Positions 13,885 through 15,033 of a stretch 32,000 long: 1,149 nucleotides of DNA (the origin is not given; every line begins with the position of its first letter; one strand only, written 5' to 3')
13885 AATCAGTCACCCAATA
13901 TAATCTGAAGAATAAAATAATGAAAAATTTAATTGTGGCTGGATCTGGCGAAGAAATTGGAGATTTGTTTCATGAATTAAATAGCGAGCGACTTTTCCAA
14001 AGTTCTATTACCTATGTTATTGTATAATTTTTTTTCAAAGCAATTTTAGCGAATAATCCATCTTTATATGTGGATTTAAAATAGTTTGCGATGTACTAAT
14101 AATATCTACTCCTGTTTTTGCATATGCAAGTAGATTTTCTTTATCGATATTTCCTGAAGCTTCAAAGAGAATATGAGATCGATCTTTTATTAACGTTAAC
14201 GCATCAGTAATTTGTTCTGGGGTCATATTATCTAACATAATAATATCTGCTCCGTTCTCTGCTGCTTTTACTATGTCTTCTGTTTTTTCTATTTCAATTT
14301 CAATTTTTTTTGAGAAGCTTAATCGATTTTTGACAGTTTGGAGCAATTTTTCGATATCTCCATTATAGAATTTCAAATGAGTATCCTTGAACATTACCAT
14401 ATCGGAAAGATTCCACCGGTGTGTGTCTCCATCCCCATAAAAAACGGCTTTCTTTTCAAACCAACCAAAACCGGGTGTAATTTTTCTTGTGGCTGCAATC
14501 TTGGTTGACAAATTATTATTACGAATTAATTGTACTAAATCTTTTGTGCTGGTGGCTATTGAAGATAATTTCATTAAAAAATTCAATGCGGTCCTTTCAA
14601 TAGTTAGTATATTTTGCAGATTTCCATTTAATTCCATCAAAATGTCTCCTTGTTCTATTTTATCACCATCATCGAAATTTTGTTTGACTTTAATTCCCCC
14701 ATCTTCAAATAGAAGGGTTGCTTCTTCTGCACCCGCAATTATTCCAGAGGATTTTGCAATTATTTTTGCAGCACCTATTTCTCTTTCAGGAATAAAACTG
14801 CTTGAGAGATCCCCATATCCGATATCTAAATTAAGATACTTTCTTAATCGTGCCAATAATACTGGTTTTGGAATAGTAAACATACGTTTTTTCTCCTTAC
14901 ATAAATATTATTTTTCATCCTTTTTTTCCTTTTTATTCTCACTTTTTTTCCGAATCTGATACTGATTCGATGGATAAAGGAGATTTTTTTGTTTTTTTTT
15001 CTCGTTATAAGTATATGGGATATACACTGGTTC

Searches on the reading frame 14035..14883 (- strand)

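Call 88: search_protein_families(library=pfam, proteins=[window:14035-14883:-], max_evalue=0.00001)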
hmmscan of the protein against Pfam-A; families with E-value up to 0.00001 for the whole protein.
window:14035-14883:- (282 aa): 2 families
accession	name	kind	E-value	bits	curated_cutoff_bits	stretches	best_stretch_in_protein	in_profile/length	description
PF01729.25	QRPTase_C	-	3.1e-47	160.9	23.1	1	109-268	1-158/169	Quinolinate phosphoribosyl transferase, C-terminal domain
PF02749.22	QRPTase_N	-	8.4e-20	71.2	27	1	30-107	7-82/82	Quinolinate phosphoribosyl transferase, N-terminal domain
